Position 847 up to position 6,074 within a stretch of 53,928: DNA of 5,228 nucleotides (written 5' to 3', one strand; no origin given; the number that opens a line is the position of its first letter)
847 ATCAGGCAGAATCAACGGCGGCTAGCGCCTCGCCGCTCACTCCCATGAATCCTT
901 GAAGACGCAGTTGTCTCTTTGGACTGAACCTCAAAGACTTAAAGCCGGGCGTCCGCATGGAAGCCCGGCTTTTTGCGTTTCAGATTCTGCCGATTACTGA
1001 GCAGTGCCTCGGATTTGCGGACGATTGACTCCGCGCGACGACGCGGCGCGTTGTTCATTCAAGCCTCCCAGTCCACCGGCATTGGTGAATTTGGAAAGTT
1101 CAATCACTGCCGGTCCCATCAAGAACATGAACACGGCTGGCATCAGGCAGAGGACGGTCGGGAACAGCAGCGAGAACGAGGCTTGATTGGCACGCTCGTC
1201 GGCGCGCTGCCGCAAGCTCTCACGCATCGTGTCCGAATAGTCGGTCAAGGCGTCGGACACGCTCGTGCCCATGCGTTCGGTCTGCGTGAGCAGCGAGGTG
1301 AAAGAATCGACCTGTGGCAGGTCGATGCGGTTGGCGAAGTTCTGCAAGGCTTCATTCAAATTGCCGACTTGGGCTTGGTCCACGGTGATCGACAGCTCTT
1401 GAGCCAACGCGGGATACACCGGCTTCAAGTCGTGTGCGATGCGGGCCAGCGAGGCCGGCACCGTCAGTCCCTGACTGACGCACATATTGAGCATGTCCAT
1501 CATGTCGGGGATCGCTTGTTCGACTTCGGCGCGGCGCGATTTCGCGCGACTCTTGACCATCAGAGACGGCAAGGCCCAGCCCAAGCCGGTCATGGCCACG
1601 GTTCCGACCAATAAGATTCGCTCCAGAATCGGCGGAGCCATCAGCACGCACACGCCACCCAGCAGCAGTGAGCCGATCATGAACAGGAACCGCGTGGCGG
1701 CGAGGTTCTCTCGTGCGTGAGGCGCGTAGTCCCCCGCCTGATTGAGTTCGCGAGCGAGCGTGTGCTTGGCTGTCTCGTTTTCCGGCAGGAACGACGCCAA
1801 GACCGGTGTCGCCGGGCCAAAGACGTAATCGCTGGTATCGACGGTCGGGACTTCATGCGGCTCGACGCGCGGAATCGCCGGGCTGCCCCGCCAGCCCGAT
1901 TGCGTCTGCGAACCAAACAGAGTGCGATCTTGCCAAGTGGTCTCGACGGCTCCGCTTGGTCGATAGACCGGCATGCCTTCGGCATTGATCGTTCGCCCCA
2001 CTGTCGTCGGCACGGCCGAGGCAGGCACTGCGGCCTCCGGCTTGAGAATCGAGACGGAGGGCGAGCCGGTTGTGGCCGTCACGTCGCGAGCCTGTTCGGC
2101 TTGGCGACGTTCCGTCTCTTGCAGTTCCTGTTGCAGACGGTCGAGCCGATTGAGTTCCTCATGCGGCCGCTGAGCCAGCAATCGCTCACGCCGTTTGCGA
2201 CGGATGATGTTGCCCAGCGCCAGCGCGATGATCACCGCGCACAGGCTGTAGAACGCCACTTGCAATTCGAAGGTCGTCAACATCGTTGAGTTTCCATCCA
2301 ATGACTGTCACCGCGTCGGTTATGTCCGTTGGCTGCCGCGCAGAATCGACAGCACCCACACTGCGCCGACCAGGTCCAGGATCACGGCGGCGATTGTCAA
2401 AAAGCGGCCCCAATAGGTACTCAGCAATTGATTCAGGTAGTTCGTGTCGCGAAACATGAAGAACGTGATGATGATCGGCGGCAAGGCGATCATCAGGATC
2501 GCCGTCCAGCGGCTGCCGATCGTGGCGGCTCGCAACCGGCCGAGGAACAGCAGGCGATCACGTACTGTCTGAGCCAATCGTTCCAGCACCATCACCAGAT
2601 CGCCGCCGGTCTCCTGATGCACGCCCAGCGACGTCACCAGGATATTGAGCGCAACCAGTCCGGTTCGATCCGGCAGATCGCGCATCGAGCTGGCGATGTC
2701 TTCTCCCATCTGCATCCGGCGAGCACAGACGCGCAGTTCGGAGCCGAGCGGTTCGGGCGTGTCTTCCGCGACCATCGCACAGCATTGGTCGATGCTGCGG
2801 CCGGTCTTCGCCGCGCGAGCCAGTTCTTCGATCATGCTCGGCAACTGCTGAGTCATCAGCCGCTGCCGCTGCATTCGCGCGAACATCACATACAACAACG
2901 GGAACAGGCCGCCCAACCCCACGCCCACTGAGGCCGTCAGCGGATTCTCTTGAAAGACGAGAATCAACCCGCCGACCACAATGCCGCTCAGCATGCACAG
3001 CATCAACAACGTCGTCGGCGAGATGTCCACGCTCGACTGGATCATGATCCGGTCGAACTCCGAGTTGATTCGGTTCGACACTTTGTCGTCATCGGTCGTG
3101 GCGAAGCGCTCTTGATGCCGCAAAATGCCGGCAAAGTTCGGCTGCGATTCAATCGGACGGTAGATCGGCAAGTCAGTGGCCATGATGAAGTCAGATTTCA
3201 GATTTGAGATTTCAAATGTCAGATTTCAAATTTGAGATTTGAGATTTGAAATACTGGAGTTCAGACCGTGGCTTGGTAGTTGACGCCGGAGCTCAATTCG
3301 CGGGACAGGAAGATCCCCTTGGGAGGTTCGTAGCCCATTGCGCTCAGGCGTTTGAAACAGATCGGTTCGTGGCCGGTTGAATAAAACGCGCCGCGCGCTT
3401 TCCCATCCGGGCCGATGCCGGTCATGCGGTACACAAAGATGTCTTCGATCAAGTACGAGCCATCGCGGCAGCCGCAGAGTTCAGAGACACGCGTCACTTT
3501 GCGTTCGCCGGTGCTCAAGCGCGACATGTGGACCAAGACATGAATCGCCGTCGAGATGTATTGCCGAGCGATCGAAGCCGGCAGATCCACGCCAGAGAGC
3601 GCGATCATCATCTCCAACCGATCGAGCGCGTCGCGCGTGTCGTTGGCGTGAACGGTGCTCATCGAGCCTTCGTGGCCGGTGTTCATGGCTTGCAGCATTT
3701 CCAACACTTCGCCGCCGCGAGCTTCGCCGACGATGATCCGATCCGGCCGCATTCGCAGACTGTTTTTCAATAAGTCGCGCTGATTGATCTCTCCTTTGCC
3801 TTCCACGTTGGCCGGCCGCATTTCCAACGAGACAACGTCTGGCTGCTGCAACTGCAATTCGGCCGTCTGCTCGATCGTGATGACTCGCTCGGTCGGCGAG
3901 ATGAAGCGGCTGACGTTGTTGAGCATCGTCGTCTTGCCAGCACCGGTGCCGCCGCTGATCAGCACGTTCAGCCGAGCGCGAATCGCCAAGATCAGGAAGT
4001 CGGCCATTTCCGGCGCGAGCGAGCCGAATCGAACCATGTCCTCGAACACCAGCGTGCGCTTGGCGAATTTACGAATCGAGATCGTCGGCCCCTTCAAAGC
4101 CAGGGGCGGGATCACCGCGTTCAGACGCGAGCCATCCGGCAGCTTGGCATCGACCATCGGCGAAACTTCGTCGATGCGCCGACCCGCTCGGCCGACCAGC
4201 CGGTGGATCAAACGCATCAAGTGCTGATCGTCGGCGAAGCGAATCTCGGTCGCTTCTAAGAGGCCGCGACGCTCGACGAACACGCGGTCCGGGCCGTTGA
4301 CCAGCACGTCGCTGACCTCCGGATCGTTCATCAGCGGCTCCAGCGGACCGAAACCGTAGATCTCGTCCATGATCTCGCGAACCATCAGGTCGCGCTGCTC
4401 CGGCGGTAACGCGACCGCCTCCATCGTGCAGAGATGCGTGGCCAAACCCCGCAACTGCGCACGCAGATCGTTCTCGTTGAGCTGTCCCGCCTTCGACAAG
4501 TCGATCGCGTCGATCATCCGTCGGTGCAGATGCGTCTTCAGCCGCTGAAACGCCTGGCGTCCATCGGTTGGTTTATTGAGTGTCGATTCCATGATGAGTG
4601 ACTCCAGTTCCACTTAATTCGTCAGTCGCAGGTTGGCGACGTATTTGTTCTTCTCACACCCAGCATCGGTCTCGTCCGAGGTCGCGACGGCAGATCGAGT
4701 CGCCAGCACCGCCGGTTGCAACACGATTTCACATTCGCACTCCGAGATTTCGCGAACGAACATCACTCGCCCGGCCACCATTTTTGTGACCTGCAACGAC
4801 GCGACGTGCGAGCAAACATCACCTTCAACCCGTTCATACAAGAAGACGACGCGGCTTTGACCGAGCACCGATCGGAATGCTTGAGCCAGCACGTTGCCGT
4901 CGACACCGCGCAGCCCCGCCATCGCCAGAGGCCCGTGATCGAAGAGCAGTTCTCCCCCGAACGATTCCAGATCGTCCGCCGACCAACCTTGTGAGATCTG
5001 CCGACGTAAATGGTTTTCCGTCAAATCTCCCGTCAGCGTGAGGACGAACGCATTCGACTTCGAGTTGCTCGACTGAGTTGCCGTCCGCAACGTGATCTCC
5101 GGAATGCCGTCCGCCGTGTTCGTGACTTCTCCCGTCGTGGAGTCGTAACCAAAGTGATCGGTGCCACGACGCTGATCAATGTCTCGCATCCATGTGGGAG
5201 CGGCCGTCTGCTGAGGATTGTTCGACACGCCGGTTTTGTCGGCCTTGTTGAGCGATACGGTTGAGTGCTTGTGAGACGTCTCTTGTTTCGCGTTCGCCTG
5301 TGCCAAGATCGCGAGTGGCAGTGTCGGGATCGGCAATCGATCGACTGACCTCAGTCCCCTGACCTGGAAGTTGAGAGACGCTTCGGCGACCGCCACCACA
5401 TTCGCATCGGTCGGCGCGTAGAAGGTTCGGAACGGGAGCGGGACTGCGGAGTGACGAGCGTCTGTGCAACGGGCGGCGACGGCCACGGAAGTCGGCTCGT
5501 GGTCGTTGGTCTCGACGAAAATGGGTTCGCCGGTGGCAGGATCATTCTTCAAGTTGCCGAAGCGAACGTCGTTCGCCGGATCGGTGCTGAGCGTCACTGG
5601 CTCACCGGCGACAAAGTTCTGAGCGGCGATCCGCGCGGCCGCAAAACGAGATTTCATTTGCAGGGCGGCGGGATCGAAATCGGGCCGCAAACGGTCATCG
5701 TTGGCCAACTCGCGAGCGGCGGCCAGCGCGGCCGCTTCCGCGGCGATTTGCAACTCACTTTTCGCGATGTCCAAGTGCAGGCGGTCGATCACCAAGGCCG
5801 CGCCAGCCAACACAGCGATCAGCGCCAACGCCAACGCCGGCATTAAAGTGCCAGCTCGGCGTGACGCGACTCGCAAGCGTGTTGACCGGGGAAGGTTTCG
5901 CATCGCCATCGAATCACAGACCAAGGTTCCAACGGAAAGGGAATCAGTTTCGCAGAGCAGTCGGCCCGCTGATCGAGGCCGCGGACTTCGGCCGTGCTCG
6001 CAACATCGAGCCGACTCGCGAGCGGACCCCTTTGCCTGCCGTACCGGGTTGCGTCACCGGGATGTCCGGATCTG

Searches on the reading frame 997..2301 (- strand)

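Call 62: search_protein_families(library=pfam, proteins=[window:997-2301:-], max_evalue=0.001)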
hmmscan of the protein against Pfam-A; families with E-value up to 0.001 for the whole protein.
window:997-2301:- (435 aa): 1 family
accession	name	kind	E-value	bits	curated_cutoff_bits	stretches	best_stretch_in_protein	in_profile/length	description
PF00482.28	T2SSF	-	6.1e-15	55.7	25.2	1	269-395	3-124/125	Type II secretion system (T2SS), protein F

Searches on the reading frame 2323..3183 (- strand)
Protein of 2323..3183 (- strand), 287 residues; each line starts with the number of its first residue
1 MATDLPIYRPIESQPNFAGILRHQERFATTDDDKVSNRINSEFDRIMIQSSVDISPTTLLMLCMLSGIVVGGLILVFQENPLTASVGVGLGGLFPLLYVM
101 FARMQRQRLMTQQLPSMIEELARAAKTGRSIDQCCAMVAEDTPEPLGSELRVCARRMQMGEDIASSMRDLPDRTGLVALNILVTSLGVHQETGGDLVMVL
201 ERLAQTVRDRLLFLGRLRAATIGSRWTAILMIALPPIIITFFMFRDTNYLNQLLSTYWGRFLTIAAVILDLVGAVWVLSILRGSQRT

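Call 62: search_protein_families(library=pfam, proteins=[window:2323-3183:-], max_evalue=0.001)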
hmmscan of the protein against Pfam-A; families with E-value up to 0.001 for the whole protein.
window:2323-3183:- (287 aa): 1 family
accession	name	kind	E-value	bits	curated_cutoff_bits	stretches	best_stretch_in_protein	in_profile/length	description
PF00482.28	T2SSF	-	1.9e-16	60.6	25.2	1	118-243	2-124/125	Type II secretion system (T2SS), protein F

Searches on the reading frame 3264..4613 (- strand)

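Call 62: search_protein_families(library=pfam, proteins=[window:3264-4613:-], max_evalue=0.001)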
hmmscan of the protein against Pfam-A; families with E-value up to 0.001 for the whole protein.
window:3264-4613:- (450 aa): 3 families
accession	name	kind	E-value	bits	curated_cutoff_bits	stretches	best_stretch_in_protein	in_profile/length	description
PF00437.27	T2SSE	-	3.9e-62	210.5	24.9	1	87-360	4-272/370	Type II/IV secretion system protein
PF00005.33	ABC_tran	-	0.00021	22.3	25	1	212-316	9-80/137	ABC transporter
PF06414.18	Zeta_toxin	-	0.00065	19.6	22.3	0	217-260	19-61/199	Zeta toxin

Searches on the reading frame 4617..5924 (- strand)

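Call 62: search_protein_families(library=pfam, proteins=[window:4617-5924:-], max_evalue=0.001)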
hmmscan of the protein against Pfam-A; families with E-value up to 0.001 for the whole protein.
window:4617-5924:- (436 aa): 1 family
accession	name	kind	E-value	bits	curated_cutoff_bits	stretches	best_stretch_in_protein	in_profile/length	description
PF13400.11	Tad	-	2.8e-05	24.8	22.3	1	28-71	4-46/47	Putative Flp pilus-assembly TadE/G-like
